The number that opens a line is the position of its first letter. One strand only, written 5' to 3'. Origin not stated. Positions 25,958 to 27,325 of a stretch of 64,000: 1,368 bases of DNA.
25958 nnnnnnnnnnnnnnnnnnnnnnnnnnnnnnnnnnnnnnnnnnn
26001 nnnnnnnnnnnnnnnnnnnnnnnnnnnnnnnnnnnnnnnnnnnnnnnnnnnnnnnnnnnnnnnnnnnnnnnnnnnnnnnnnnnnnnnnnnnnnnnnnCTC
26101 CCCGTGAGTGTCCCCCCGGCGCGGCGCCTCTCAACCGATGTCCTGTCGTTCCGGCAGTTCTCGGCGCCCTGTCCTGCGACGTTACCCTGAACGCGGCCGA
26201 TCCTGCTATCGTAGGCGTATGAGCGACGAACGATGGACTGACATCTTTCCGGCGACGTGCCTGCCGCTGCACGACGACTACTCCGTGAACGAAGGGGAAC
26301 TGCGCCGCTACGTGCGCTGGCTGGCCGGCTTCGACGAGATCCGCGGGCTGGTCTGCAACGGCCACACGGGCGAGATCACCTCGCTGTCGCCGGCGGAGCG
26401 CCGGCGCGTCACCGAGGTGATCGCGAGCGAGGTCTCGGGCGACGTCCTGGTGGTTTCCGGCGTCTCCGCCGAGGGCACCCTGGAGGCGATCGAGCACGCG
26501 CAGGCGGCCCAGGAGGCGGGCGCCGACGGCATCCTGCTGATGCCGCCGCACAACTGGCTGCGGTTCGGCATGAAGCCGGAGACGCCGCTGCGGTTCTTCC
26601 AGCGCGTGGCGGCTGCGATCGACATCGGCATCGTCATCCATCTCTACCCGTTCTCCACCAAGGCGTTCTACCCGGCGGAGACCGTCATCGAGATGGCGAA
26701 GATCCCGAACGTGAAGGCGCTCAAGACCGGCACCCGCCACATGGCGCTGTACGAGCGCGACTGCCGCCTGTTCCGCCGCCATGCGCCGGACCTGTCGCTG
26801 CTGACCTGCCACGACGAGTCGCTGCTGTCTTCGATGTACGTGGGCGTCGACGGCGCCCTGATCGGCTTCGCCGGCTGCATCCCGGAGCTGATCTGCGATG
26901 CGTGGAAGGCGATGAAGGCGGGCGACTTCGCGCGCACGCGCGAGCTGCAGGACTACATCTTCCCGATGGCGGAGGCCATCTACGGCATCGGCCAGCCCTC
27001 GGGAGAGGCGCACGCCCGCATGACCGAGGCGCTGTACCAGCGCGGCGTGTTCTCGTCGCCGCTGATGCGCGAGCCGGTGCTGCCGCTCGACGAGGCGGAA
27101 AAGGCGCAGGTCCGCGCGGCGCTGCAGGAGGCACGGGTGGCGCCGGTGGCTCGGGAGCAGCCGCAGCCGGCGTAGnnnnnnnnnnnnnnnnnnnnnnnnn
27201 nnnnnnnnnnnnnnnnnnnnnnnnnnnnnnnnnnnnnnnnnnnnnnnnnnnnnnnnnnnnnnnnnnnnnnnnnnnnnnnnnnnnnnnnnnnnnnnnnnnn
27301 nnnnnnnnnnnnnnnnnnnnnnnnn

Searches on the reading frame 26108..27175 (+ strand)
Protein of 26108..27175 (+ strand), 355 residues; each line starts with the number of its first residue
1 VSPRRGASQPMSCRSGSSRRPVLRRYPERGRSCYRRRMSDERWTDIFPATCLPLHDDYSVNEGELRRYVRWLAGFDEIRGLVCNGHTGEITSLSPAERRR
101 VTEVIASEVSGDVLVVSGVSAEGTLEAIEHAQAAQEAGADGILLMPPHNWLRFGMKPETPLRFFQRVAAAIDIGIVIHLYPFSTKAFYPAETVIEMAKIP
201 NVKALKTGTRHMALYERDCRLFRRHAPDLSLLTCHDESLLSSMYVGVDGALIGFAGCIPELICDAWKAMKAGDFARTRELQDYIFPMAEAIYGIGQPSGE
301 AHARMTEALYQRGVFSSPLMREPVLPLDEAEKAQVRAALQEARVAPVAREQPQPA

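Call 8: search_protein_families(library=pfam, proteins=[window:26108-27175:+], max_evalue=0.001)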
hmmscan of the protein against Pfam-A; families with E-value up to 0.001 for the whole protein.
window:26108-27175:+ (355 aa): 1 family
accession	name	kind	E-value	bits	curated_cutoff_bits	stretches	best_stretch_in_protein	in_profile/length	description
PF00701.28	DHDPS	-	8.1e-39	133.5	22.1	1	45-341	4-288/289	Dihydrodipicolinate synthetase family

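Call 89: search_protein_families(library=ncbifam, proteins=[window:26108-27175:+], max_evalue=0.0001)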
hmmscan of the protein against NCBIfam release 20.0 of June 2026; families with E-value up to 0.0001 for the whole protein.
window:26108-27175:+ (355 aa): 7 families
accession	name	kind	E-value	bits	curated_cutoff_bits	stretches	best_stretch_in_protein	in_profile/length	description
TIGR00674.1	dapA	equivalog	3e-31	108.4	206.15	1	47-341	3-285/286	4-hydroxy-tetrahydrodipicolinate synthase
NF003164.0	PRK04147.1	equivalog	4.9e-27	95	281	1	44-340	5-288/294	N-acetylneuraminate lyase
NF002958.0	PRK03620.1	subfamily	5.6e-24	84.5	278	1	47-338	17-295/307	5-dehydro-4-deoxyglucarate dehydratase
TIGR00683.1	nanA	equivalog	7.1e-23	81.3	382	1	46-340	4-286/293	N-acetylneuraminate lyase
TIGR03249.1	KdgD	equivalog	7.1e-22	77.9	373.95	1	47-339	15-295/299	5-dehydro-4-deoxyglucarate dehydratase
NF040954.1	Arch_KDGaldase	equivalog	1.2e-19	70.8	390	1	52-342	9-281/288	bifunctional 2-dehydro-3-deoxy-phosphogluconate/2-dehydro-3-deoxy-6-phosphogalactonate aldolase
TIGR02313.1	HpaI-NOT-DapA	exception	1.8e-18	66.4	396.7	1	78-297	35-250/294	2,4-dihydroxyhept-2-ene-1,7-dioic acid aldolase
